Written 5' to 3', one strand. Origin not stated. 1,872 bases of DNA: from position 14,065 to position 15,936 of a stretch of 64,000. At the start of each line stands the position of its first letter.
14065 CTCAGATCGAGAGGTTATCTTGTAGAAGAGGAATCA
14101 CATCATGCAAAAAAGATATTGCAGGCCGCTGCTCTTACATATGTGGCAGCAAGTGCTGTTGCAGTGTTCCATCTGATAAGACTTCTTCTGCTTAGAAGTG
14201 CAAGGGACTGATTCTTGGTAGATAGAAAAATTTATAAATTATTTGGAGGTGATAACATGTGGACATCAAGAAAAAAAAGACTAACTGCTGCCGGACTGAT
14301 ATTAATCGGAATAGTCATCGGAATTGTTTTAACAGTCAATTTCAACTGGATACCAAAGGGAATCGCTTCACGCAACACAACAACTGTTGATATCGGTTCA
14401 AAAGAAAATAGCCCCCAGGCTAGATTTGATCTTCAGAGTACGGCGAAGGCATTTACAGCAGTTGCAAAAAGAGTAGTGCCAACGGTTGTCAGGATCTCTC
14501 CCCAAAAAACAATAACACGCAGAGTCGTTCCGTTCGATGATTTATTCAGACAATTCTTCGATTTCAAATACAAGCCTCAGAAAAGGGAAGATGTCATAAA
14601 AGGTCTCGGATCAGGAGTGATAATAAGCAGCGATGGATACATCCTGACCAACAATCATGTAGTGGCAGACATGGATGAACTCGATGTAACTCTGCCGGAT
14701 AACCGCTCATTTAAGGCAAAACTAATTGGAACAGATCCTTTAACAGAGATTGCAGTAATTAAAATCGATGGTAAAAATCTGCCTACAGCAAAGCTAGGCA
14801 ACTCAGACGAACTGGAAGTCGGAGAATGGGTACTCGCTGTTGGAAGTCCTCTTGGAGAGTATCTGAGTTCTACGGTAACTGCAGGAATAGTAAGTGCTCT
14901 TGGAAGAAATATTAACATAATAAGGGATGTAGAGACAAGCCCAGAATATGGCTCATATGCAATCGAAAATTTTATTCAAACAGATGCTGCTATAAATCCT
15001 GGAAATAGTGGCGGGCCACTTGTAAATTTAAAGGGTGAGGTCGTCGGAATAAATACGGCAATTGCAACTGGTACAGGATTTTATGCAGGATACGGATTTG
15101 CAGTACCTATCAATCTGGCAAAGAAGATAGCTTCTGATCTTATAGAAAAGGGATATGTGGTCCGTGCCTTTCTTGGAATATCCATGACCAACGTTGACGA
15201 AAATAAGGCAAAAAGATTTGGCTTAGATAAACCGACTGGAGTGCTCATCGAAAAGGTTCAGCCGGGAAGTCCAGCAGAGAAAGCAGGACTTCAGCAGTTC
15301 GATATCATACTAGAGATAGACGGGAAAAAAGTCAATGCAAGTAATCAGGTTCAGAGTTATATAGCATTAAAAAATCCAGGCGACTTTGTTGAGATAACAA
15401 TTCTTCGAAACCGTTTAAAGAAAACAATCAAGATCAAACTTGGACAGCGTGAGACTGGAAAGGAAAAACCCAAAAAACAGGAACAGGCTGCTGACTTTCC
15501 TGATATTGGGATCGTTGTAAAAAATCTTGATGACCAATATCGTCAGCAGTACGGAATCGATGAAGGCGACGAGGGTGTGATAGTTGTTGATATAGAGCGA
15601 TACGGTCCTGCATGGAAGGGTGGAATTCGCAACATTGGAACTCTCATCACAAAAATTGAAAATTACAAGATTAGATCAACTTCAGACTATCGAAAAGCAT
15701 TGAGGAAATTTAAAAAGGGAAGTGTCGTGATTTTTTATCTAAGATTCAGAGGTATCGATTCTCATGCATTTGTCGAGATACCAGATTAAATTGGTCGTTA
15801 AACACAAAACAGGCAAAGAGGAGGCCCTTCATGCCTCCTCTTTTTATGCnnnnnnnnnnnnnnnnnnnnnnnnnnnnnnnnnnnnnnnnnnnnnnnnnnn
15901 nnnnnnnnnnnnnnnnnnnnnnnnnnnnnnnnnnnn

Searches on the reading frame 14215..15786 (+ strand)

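Call 48: search_protein_families(library=ncbifam, proteins=[window:14215-15786:+], max_evalue=1e-10)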
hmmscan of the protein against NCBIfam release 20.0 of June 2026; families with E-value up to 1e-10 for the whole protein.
window:14215-15786:+ (524 aa): 13 families
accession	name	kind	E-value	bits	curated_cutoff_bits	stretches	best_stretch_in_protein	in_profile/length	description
TIGR02037.1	degP_htrA_DO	subfamily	8.4e-133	443.4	416.2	1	79-508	2-422/434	Do family serine endopeptidase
NF041521.1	HhoA_HhoB_HtrA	equivalog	6.3e-104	347.9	450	1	81-411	4-333/335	HhoA/HhoB/HtrA family serine endopeptidase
NF047968.1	SerProtHtrA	equivalog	2.3e-87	293.7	470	1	28-409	3-357/357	serine protease HtrA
NF007526.1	PRK10139.1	equivalog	1.5e-81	274.4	756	1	74-498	36-435/456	serine endoprotease DegQ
TIGR02038.1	protease_degS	equivalog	3.9e-81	272.9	422.95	1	122-409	70-346/351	outer membrane-stress sensor serine endopeptidase DegS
NF008147.1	PRK10898.1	equivalog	6.3e-75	252.5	408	1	123-409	71-347/352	outer membrane-stress sensor serine endopeptidase DegS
NF008189.1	PRK10942.1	equivalog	6.9e-70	235.8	720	1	124-507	107-463/477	serine endoprotease DegP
NF053637.1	SerProtHtrAspr2045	equivalog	1.4e-64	218.5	650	1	28-411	13-388/394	serine protease HtrA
NF050055.1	SerProtHtrAMycob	equivalog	1.6e-58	198.9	800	1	131-408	228-497/502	serine protease HtrA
NF040960.1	MamE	equivalog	3.7e-58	197.6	800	2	126-310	118-294/659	magnetosome formation protease MamE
NF033740.0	MarP_fam_protase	equivalog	1.1e-19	70.8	250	1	132-286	213-357/390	MarP family serine protease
NF040961.1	MamO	equivalog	1.6e-19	69.8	800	1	130-304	98-262/648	magnetosome protein MamO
NF041199.1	trx7_PDZ_seleno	equivalog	1.9e-11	43.5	300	0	337-461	199-325/390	Trx7/PDZ domain-containing (seleno)protein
